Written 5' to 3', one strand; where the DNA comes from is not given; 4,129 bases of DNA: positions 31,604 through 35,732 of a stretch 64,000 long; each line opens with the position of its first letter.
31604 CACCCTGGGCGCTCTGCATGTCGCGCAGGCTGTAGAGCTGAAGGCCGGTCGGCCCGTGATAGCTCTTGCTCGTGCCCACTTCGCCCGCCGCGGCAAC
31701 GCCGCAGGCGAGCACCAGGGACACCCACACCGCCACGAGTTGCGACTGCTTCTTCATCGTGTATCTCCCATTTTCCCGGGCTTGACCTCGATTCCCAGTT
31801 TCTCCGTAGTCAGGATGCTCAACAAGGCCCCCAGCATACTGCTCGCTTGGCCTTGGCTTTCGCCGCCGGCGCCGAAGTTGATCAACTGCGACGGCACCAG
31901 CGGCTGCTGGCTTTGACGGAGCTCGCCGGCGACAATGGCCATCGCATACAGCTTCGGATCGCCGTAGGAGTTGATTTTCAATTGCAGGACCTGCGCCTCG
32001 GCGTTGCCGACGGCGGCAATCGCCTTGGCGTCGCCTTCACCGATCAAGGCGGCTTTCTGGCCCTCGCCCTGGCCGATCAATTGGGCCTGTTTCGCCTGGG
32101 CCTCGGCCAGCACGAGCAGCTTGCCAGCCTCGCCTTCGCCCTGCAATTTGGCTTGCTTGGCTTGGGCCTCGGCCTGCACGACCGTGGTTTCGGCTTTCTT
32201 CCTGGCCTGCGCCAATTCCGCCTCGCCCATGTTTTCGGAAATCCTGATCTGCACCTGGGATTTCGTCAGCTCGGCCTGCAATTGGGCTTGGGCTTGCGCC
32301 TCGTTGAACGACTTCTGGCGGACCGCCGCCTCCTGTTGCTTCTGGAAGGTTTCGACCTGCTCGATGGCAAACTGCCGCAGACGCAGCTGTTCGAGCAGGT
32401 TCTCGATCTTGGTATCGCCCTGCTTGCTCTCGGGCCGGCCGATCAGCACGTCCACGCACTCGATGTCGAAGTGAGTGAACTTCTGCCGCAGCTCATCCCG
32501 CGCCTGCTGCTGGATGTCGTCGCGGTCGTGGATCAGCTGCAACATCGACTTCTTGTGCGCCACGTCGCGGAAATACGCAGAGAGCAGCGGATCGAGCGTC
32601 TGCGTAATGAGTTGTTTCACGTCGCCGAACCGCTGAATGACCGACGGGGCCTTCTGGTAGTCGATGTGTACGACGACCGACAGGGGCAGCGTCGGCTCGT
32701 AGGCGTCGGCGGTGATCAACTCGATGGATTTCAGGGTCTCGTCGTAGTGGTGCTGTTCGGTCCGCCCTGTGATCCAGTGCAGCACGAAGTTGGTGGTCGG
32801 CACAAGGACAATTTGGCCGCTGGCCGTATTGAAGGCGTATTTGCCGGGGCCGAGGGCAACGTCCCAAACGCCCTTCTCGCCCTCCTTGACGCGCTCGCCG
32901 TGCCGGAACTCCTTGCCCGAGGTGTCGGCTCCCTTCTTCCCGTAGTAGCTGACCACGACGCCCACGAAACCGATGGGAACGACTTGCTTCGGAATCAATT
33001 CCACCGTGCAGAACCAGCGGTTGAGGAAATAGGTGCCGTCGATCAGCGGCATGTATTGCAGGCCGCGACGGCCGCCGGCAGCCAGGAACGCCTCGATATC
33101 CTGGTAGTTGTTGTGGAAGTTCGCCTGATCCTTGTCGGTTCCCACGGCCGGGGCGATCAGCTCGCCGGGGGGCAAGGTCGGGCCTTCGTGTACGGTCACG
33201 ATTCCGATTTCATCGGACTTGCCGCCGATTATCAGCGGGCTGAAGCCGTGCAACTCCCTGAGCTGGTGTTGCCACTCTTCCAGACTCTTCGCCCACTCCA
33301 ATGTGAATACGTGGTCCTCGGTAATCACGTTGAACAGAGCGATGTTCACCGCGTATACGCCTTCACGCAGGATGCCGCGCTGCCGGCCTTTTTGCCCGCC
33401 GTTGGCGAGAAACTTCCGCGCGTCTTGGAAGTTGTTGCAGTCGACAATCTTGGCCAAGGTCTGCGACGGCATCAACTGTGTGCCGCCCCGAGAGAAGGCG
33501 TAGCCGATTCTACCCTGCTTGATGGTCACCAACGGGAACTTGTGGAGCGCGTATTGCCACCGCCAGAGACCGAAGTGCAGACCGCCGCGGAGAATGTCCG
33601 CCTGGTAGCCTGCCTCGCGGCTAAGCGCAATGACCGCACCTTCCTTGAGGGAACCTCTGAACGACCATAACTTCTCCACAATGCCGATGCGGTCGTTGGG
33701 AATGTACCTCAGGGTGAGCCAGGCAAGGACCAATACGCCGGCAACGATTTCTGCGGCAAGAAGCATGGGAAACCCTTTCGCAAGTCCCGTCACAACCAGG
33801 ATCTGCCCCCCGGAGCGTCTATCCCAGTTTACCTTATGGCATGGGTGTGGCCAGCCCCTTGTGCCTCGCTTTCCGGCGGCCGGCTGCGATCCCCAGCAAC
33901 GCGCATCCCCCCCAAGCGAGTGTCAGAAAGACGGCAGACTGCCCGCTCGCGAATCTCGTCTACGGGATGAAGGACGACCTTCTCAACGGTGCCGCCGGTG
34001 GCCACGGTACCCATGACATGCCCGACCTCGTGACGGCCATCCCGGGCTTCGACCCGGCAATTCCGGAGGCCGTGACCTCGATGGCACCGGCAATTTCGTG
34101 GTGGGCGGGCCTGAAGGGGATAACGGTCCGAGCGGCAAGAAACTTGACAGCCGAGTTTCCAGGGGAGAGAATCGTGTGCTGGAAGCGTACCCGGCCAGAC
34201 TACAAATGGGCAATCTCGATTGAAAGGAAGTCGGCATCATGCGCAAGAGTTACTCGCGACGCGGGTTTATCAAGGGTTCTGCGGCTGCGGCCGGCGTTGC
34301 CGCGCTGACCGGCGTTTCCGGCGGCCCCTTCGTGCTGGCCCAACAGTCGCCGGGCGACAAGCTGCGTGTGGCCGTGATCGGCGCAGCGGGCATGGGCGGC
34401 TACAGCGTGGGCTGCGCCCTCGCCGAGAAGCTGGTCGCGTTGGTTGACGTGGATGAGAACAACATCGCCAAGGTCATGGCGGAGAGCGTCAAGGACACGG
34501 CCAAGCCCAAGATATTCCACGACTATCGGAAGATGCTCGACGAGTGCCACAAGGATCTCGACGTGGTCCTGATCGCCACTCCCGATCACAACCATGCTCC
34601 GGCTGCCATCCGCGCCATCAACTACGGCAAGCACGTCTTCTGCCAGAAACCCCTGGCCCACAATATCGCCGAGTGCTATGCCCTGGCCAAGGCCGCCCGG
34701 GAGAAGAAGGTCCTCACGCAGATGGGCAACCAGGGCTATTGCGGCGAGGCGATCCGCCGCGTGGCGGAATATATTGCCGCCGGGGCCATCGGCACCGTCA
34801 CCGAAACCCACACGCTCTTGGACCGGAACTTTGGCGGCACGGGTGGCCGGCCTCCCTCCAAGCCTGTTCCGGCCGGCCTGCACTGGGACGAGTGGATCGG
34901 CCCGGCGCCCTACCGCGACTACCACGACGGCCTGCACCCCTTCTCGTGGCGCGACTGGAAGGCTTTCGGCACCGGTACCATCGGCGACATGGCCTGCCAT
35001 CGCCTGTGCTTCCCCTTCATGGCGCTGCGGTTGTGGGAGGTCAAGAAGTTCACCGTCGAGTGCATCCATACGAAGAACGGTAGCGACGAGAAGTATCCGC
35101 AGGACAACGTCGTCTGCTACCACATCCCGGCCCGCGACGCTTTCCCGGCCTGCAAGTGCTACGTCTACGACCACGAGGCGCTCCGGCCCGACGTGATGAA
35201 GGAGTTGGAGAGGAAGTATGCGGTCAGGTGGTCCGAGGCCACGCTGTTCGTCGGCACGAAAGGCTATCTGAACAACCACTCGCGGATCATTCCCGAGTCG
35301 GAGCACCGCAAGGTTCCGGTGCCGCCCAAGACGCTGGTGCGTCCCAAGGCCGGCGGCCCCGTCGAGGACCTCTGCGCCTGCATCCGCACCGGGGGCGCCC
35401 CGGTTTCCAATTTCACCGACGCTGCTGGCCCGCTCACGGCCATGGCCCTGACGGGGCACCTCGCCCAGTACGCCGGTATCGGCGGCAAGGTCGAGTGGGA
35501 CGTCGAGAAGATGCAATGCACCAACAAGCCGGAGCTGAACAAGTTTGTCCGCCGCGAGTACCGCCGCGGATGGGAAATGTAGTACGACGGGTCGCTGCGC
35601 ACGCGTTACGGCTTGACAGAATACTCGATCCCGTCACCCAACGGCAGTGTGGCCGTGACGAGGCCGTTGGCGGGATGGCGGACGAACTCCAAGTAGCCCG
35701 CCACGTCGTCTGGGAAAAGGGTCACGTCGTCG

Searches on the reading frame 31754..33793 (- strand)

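Call 3: search_protein_families(library=pfam, proteins=[window:31754-33793:-], max_evalue=0.01)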
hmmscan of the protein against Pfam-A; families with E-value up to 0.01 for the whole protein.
window:31754-33793:- (679 aa): 1 family
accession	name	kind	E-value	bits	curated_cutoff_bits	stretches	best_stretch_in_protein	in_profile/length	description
PF01145.31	Band_7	-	4.6e-14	53.3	23.6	1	271-481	2-173/176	SPFH domain / Band 7 family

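Call 4: search_protein_families(library=ncbifam, proteins=[window:31754-33793:-], max_evalue=0.01)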
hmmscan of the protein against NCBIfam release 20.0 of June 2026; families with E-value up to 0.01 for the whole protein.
window:31754-33793:- (679 aa): 0 families

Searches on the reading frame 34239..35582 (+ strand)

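Call 3: search_protein_families(library=pfam, proteins=[window:34239-35582:+], max_evalue=0.01)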
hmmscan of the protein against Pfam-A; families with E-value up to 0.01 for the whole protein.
window:34239-35582:+ (447 aa): 5 families
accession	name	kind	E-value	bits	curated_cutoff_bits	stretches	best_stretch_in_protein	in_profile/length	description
PF01408.29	GFO_IDH_MocA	-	7.1e-19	69.1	24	1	42-163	1-119/120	Oxidoreductase family, NAD-binding Rossmann fold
PF19051.5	GFO_IDH_MocA_C2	-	1.1e-07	32.1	23.3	1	206-256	44-94/254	Oxidoreductase family, C-terminal alpha/beta domain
PF10518.14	TAT_signal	-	5e-05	23.5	22.7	1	5-23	2-20/21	TAT (twin-arginine translocation) pathway signal sequence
PF00056.29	Ldh_1_N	-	0.00067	20.2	27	1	43-113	2-76/141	lactate/malate dehydrogenase, NAD binding domain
PF22725.1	GFO_IDH_MocA_C3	-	0.0048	17.3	27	0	231-256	30-54/124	GFO/IDH/MocA C-terminal domain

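Call 4: search_protein_families(library=ncbifam, proteins=[window:34239-35582:+], max_evalue=0.01)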
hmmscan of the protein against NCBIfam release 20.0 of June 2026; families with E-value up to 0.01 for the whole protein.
window:34239-35582:+ (447 aa): 10 families
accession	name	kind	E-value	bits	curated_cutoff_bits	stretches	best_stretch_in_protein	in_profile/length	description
NF058561.1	BT_2158_fam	equivalog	1.5e-82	277.7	750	1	6-432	1-434/487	glycoside 3-dehydrogenase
NF052479.1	LevoglcsnDh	equivalog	4.5e-18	65.1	650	1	72-190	37-157/386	levoglucosan dehydrogenase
TIGR04380.1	myo_inos_iolG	equivalog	4.9e-18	65.1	355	1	42-189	2-147/330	inositol 2-dehydrogenase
NF040723.1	UDP-GlcNAcDh_Arch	equivalog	1.4e-16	60.9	450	1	42-189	1-143/302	UDP-N-acetylglucosamine 3-dehydrogenase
NF052679.1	InsChiInosDhIolG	equivalog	1.2e-10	41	540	1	63-185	28-146/343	bifunctional inositol 2-dehydrogenase/D-chiro-inositol 1-dehydrogenase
NF041392.1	XylDh_Gfo6_Halo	equivalog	9e-10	37.9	350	1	95-191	73-167/350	D-xylose 1-dehydrogenase Gfo6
NF008607.0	PRK11579.1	subfamily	1.6e-09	37.3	330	1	41-196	4-154/346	oxidoreductase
NF058563.1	BT_2159_fam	equivalog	9.4e-05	21.6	650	1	43-187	2-143/350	disaccharide 3-dehydrogenase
NF007574.0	PRK10206.1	equivalog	9.5e-05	21.6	352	1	95-195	52-154/345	oxidoreductase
TIGR01409.1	TAT_signal_seq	domain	9.7e-05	22.6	16.7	1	6-28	2-22/29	twin-arginine translocation signal domain-containing protein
